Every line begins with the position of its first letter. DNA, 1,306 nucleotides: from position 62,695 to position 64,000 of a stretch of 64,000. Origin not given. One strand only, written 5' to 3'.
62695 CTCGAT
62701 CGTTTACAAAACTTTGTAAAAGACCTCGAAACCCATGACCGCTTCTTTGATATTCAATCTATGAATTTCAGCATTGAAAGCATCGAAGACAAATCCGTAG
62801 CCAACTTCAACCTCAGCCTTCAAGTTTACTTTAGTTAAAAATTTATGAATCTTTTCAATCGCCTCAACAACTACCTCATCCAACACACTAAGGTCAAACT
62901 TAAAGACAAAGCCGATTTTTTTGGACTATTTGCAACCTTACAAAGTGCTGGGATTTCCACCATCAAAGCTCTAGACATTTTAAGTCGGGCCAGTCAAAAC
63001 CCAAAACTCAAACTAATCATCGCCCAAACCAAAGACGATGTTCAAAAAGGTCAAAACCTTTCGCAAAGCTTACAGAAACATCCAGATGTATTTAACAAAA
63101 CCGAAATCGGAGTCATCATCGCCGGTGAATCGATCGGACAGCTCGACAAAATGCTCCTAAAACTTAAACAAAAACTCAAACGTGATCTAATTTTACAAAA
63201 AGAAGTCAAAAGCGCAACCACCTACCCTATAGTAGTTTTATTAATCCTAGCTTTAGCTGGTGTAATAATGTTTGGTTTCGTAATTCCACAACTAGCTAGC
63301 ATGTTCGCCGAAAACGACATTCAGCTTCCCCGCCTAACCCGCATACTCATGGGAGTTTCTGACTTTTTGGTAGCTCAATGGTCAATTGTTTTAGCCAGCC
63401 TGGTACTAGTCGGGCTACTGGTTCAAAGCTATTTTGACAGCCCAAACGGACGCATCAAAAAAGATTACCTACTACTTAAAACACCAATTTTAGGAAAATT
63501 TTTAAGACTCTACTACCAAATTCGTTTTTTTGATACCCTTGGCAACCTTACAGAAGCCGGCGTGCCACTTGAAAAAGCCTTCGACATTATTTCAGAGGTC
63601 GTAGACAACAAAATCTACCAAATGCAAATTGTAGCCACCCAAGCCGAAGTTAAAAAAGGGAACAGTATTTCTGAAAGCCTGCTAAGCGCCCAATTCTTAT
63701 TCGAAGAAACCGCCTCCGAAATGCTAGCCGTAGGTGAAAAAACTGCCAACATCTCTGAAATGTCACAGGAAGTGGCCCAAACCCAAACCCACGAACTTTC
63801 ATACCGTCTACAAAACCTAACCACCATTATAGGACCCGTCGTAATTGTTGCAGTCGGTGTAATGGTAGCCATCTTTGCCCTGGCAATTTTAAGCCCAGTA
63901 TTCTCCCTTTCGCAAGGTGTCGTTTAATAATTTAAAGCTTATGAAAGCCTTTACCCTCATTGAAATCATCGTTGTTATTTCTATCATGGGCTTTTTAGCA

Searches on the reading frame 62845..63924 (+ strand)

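Call 101: search_protein_families(library=pfam, proteins=[window:62845-63924:+], max_evalue=0.001)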
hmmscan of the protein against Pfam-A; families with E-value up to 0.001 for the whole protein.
window:62845-63924:+ (360 aa): 1 family
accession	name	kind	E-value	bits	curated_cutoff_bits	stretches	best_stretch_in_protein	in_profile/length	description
PF00482.28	T2SSF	-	4.4e-50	169.3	25.2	2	25-148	1-125/125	Type II secretion system (T2SS), protein F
